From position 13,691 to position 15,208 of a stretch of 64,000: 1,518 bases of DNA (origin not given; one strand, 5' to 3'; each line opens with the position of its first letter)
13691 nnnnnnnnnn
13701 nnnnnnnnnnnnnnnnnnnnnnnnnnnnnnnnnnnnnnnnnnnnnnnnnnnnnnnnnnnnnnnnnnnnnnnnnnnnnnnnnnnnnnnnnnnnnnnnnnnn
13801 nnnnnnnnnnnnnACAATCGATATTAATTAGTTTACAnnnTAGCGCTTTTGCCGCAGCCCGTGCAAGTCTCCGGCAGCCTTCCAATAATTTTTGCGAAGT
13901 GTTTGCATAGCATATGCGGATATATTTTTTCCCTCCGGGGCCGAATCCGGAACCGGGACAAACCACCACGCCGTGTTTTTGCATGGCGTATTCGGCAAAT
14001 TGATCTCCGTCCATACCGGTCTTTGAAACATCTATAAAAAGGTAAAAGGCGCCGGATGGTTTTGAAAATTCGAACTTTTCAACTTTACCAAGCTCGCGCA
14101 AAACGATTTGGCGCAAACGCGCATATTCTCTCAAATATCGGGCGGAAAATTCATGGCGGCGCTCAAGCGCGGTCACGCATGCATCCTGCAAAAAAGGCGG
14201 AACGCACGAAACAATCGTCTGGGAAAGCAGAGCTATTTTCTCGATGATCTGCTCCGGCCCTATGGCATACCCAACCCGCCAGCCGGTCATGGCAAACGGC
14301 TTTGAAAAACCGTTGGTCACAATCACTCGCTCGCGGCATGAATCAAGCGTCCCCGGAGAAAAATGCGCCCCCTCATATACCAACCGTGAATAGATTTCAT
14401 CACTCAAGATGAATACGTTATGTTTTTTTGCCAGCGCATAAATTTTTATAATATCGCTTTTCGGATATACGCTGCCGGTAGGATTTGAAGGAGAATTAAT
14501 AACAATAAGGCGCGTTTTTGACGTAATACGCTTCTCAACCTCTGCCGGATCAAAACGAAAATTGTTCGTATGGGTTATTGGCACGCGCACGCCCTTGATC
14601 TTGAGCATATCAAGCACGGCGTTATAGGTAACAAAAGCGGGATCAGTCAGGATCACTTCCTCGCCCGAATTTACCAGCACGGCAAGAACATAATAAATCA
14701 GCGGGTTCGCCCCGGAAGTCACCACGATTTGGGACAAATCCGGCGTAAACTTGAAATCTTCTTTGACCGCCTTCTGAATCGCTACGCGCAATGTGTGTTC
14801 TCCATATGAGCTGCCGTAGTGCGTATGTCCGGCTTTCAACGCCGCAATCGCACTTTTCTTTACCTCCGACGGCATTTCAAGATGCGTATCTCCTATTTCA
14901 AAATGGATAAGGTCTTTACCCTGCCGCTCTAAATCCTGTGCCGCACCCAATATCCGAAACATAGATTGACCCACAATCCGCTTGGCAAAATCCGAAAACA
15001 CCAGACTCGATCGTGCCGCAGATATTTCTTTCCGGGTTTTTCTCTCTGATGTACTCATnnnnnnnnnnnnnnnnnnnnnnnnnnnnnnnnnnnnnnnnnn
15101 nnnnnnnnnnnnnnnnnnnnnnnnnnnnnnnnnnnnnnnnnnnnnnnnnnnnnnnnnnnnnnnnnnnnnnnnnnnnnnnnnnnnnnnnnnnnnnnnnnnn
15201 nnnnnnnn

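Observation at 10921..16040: Translationally coupled operon: NDP-sugar dehydrogenase - class-I aminotransferase - ALS/YerE-like TPP enzyme - UXS-like decarboxylase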

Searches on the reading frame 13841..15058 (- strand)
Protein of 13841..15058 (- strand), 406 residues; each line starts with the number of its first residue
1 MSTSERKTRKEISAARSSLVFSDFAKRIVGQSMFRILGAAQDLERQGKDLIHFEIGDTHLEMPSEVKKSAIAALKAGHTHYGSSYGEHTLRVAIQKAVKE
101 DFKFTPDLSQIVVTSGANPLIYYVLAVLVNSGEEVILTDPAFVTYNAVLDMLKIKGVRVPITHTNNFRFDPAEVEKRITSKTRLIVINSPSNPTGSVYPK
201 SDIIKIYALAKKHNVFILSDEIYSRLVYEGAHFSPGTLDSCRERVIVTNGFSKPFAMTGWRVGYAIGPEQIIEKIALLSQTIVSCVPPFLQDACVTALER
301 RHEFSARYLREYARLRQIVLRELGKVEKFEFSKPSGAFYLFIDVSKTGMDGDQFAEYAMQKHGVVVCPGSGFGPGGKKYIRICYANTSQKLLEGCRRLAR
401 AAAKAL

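Call 4: search_protein_families(library=pfam, proteins=[window:13841-15058:-])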
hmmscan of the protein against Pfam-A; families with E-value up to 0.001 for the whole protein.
seq(406 aa): 5 families
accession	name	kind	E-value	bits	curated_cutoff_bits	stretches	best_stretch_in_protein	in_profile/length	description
PF00155.27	Aminotran_1_2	-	5.2e-61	207.3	19.7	1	49-393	2-356/361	Aminotransferase class I and II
PF01053.26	Cys_Met_Meta_PP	-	4.5e-10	39.1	27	1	111-222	71-175/381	Cys/Met metabolism PLP-dependent enzyme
PF01041.23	DegT_DnrJ_EryC1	-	3.7e-08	33.4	19.8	1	110-220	42-145/360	DegT/DnrJ/EryC1/StrS aminotransferase family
PF00266.25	Aminotran_5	-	8.1e-07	28.8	21.5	1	105-220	58-175/371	Aminotransferase class-V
PF01212.27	Beta_elim_lyase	-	1.4e-06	28.3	27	1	68-220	16-168/288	Beta-eliminating lyase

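Call 5: search_protein_families(library=ncbifam, proteins=[window:13841-15058:-])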
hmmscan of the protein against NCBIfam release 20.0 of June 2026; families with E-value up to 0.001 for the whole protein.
seq(406 aa): 99 families (the best 25 are shown)
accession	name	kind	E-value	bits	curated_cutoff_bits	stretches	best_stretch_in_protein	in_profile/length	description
NF041091.1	asp_aminotase_Arch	equivalog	4e-94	315.6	550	1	34-399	13-372/376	aspartate aminotransferase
NF041364.1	GntC_guanitoxin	equivalog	1.6e-92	310.2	415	1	62-400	12-355/356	guanitoxin biosynthesis PLP-dependent (S)-gamma-hydroxy-L-arginine cyclodehydratase GntC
NF006229.0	PRK08361.1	equivalog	8.7e-87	291.6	624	1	46-403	31-389/391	aspartate aminotransferase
NF004770.0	PRK06108.1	subfamily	2.7e-85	286.6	422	1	44-402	32-392/396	pyridoxal phosphate-dependent aminotransferase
NF004975.0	PRK06348.1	equivalog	1.9e-81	274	549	1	31-400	12-381/384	pyridoxal phosphate-dependent aminotransferase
NF005816.0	PRK07682.1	equivalog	2e-79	267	620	1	42-401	23-382/390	aminotransferase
NF005817.0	PRK07683.1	equivalog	4.3e-78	262.7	575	1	42-400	22-379/387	aminotransferase A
NF004769.0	PRK06107.1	equivalog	1.2e-72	245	617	1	40-403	25-399/402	aspartate transaminase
NF006514.0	PRK08960.1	equivalog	9.4e-70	235.4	554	1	32-401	16-384/388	pyridoxal phosphate-dependent aminotransferase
NF006230.0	PRK08363.1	equivalog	1.3e-67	228.4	534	1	36-399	18-389/398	alanine aminotransferase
NF005601.0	PRK07337.1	equivalog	1e-66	225.7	496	1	22-401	9-391/394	pyridoxal phosphate-dependent aminotransferase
NF005588.0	PRK07309.1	equivalog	3.4e-66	223.8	576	1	49-400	31-384/391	pyridoxal phosphate-dependent aminotransferase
NF005744.0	PRK07568.1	subfamily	3.9e-64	216.9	389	1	35-401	17-389/398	pyridoxal phosphate-dependent aminotransferase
TIGR03540.1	DapC_direct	equivalog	9.8e-64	215.6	593.25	1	40-400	21-382/383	LL-diaminopimelate aminotransferase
NF006756.0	PRK09276.1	subfamily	1.3e-60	205.4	507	1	39-400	22-384/387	LL-diaminopimelate aminotransferase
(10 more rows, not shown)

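Call 44: search_solved_structures(query=window:13841-15058:-, max_evalue=1e-40, show_alignments=1)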
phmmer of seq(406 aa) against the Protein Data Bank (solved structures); distinct sequences matched with E-value up to 1e-40: 22.
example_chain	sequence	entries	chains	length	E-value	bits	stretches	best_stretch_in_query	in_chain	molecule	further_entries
1dju_A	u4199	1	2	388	3.6e-72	246.7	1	42-401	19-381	AROMATIC AMINOTRANSFERASE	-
1gd9_A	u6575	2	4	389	6.4e-72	245.8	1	42-401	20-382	ASPARTATE AMINOTRANSFERASE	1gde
2z61_A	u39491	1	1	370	2.8e-66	227.3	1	33-399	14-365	Probable aspartate aminotransferase 2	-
1j32_A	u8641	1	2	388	5.3e-62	213.2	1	29-400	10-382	aspartate aminotransferase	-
1gc3_A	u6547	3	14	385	7.8e-62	212.7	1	36-404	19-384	ASPARTATE AMINOTRANSFERASE | PROTEIN (ASPARTATE AMINOTRANSFERASE)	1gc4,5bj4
1b5p_A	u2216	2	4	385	9.3e-62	212.4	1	38-404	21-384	PROTEIN (ASPARTATE AMINOTRANSFERASE) | ASPARTATE AMINOTRANSFERASE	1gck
5bj3_A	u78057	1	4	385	1.1e-61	212.2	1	38-404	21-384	PROTEIN (ASPARTATE AMINOTRANSFERASE)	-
1b5o_A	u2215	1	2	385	1.1e-61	212.1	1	38-404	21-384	PROTEIN (ASPARTATE AMINOTRANSFERASE)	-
1bkg_A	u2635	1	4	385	1.6e-61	211.7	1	38-404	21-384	ASPARTATE AMINOTRANSFERASE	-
1bjw_A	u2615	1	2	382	4.3e-61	210.2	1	38-401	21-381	ASPARTATE AMINOTRANSFERASE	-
5wmi_A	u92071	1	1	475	5.8e-60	206.5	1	33-399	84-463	Bifunctional aspartate aminotransferase and glutamate/aspartate-prephenate aminotransferas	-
5wmh_A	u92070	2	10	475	7.5e-60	206.1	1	36-399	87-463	Bifunctional aspartate aminotransferase and glutamate/aspartate-prephenate aminotransferas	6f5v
5wmk_A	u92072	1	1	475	1.1e-59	205.5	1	33-399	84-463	Bifunctional aspartate aminotransferase and glutamate/aspartate-prephenate aminotransferas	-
5wml_A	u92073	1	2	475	5.2e-59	203.4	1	36-399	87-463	Bifunctional aspartate aminotransferase and glutamate/aspartate-prephenate aminotransferas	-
6f35_A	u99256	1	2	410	8.9e-56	192.7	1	30-402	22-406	Aspartate aminotransferase B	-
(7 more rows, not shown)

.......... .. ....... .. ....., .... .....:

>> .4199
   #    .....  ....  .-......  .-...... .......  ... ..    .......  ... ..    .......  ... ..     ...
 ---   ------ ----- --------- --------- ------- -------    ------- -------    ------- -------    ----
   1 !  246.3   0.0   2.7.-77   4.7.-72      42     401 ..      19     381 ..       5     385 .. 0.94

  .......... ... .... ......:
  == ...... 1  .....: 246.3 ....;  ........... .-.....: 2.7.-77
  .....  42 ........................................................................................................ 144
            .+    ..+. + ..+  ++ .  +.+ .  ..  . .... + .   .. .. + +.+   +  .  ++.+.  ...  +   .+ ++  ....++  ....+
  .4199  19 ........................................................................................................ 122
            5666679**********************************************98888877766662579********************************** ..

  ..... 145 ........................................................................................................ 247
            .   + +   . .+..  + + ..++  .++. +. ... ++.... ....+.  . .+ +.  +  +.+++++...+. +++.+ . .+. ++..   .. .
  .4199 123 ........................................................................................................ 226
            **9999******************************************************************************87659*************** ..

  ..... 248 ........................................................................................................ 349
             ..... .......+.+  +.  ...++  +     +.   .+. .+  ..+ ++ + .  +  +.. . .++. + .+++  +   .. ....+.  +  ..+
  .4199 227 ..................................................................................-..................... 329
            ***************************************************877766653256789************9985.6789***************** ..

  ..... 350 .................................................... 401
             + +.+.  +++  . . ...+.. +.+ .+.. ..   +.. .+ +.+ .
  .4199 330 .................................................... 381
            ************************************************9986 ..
